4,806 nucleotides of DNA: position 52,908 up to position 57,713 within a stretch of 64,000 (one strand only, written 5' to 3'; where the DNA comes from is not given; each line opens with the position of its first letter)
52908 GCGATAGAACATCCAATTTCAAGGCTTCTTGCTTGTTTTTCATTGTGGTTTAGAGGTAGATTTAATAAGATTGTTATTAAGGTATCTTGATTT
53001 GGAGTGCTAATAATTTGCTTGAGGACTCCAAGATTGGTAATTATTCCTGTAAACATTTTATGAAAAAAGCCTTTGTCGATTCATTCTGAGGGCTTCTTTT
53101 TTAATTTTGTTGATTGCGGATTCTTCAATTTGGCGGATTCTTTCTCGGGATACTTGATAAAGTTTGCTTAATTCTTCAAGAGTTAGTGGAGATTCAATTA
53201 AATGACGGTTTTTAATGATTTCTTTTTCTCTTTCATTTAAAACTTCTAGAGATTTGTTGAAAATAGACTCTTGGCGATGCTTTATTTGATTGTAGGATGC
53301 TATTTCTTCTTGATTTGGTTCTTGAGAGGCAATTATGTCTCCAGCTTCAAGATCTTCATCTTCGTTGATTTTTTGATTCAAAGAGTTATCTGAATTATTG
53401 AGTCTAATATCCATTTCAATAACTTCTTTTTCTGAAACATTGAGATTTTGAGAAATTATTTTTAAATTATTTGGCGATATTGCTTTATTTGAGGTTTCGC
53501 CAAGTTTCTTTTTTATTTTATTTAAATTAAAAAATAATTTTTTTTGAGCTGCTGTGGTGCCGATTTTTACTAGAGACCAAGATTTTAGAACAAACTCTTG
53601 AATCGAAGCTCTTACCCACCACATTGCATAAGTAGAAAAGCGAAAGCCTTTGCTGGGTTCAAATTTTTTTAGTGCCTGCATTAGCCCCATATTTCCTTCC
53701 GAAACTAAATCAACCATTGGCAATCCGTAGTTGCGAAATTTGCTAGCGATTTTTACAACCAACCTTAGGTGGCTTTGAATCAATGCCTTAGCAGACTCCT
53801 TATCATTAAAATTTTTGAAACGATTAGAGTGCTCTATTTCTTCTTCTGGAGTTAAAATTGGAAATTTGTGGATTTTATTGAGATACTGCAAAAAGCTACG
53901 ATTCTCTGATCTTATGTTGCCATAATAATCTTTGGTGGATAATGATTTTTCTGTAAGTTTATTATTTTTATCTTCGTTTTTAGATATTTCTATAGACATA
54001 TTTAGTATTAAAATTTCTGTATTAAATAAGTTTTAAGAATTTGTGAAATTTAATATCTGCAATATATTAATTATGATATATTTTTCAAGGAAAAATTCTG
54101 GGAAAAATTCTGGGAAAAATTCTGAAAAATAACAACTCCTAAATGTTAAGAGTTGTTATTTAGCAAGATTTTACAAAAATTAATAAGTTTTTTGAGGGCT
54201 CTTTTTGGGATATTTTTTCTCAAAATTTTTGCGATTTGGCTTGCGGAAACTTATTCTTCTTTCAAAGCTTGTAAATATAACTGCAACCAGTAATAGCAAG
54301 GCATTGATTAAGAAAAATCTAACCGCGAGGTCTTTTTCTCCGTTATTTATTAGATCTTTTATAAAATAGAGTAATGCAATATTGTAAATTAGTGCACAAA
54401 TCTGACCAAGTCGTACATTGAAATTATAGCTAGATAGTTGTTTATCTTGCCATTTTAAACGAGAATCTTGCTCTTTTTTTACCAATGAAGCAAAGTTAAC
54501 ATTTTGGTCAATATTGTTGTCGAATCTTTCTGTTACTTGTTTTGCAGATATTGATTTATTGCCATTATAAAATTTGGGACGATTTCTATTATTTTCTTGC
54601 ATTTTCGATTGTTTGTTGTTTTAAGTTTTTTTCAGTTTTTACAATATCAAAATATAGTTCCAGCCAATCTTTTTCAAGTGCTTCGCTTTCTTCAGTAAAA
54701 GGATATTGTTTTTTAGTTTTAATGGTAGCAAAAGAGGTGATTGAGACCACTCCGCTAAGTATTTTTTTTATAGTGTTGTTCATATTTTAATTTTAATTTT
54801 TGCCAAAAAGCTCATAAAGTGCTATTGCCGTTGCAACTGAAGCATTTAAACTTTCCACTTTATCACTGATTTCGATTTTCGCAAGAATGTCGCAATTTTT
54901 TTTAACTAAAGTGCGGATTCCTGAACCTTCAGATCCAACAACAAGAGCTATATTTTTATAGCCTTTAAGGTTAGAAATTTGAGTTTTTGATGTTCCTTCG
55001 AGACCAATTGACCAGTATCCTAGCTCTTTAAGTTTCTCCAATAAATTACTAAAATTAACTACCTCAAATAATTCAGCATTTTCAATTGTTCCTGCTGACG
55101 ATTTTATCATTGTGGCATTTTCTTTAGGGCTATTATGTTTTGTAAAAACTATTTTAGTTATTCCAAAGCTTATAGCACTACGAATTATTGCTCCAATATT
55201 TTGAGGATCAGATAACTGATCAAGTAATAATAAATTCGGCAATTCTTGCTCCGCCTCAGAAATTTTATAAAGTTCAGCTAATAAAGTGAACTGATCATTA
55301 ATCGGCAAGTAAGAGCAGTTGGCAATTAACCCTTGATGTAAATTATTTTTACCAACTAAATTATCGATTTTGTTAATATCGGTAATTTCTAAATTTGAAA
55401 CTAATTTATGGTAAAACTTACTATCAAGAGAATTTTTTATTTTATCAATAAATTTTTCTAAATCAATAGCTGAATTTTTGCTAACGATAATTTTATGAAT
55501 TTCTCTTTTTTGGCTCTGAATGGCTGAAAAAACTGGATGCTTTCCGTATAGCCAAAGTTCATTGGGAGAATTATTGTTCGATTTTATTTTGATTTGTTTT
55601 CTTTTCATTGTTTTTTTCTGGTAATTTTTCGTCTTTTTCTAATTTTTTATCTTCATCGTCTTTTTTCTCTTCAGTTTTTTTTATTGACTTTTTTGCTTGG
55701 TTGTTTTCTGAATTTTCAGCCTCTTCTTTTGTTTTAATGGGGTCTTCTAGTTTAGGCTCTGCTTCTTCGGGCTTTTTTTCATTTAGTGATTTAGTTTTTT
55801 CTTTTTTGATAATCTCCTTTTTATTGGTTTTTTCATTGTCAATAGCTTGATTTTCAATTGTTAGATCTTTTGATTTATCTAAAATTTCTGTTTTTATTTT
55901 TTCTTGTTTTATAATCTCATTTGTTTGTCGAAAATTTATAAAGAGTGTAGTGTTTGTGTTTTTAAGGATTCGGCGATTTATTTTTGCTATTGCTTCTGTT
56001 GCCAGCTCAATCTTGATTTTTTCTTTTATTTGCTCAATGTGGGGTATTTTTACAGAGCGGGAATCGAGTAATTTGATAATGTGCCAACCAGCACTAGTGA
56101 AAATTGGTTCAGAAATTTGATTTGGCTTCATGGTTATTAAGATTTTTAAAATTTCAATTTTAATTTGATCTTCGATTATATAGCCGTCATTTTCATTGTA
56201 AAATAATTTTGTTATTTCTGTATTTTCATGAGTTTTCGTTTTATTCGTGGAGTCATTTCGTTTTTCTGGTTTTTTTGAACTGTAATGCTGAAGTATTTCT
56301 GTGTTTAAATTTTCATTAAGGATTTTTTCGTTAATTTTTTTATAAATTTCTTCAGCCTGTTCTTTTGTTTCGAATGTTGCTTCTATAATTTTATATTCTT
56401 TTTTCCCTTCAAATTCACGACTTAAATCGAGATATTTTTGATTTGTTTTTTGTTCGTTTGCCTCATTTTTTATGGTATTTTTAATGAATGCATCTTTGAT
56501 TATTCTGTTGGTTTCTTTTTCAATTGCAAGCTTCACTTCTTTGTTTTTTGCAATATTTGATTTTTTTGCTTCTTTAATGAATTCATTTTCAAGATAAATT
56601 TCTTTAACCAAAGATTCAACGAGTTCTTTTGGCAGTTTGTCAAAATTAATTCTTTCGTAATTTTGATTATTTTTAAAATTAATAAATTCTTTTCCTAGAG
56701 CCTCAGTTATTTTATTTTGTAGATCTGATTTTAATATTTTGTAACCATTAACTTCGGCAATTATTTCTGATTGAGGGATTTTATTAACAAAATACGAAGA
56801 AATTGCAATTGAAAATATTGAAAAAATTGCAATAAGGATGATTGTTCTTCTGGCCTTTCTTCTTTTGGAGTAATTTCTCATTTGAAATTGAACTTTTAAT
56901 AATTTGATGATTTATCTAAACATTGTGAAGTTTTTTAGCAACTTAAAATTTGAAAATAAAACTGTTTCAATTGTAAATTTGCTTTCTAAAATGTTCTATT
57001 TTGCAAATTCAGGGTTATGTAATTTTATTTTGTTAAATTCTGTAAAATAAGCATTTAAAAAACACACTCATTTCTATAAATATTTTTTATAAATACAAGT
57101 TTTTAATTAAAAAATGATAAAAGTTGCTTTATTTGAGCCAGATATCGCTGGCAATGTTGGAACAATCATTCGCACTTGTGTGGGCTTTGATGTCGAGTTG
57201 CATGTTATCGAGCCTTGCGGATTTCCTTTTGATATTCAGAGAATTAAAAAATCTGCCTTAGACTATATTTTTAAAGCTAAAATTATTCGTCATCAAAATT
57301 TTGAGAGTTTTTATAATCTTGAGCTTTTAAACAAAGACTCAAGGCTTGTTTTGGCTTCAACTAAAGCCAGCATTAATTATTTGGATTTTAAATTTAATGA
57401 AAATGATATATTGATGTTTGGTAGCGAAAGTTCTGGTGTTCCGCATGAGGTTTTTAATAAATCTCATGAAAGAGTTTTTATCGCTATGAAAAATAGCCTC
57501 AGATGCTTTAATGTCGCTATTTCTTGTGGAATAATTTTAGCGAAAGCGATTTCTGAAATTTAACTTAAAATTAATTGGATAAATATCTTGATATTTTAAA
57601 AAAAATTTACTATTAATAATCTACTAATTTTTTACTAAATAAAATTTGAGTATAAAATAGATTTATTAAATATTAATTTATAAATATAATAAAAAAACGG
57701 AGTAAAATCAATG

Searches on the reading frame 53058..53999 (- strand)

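Call 21: search_protein_families(library=pfam, proteins=[window:53058-53999:-], max_evalue=0.00001)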
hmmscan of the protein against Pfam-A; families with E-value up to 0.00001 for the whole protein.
window:53058-53999:- (313 aa): 3 families
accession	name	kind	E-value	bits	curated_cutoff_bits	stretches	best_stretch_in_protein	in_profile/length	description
PF04542.20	Sigma70_r2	-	4.8e-19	68.4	24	1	73-140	1-68/71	Sigma-70 region 2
PF04545.22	Sigma70_r4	-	5.6e-14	51.8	24.1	1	251-301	2-50/50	Sigma-70, region 4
PF00140.25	Sigma70_r1_2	-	1.5e-06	28.5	22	1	38-62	5-29/34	Sigma-70 factor, region 1.2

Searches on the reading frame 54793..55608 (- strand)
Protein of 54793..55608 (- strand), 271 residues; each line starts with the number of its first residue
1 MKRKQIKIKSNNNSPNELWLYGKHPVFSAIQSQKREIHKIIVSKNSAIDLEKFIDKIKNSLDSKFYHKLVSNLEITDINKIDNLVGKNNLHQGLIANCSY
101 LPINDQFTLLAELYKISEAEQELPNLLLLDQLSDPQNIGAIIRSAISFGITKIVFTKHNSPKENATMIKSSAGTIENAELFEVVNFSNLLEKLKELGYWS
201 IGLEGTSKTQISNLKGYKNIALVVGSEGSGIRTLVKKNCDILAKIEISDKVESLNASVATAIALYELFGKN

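Call 21: search_protein_families(library=pfam, proteins=[window:54793-55608:-], max_evalue=0.00001)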
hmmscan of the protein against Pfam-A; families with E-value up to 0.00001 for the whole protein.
window:54793-55608:- (271 aa): 2 families
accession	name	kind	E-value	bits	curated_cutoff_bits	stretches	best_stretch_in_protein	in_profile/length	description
PF00588.24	SpoU_methylase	-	1.1e-35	123.2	29.7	1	126-265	3-142/142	SpoU rRNA Methylase family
PF08032.17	SpoU_sub_bind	-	5.5e-08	33.5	22.8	1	19-98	1-70/76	RNA 2'-O ribose methyltransferase substrate binding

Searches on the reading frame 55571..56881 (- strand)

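Call 21: search_protein_families(library=pfam, proteins=[window:55571-56881:-], max_evalue=0.00001)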
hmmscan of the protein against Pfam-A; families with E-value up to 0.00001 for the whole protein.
window:55571-56881:- (436 aa): 1 family
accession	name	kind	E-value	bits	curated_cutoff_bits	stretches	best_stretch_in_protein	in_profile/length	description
PF13145.12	Rotamase_2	-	1.1e-06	29.9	27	1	155-287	15-121/121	PPIC-type PPIASE domain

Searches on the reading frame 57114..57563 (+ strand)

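Call 40: search_protein_families(library=pfam, proteins=[window:57114-57563:+], max_evalue=0.0001)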
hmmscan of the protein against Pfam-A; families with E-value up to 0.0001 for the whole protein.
window:57114-57563:+ (149 aa): 1 family
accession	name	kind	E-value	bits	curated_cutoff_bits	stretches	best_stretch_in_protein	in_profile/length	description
PF00588.24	SpoU_methylase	-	1.1e-29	103.8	29.7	1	2-142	2-141/142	SpoU rRNA Methylase family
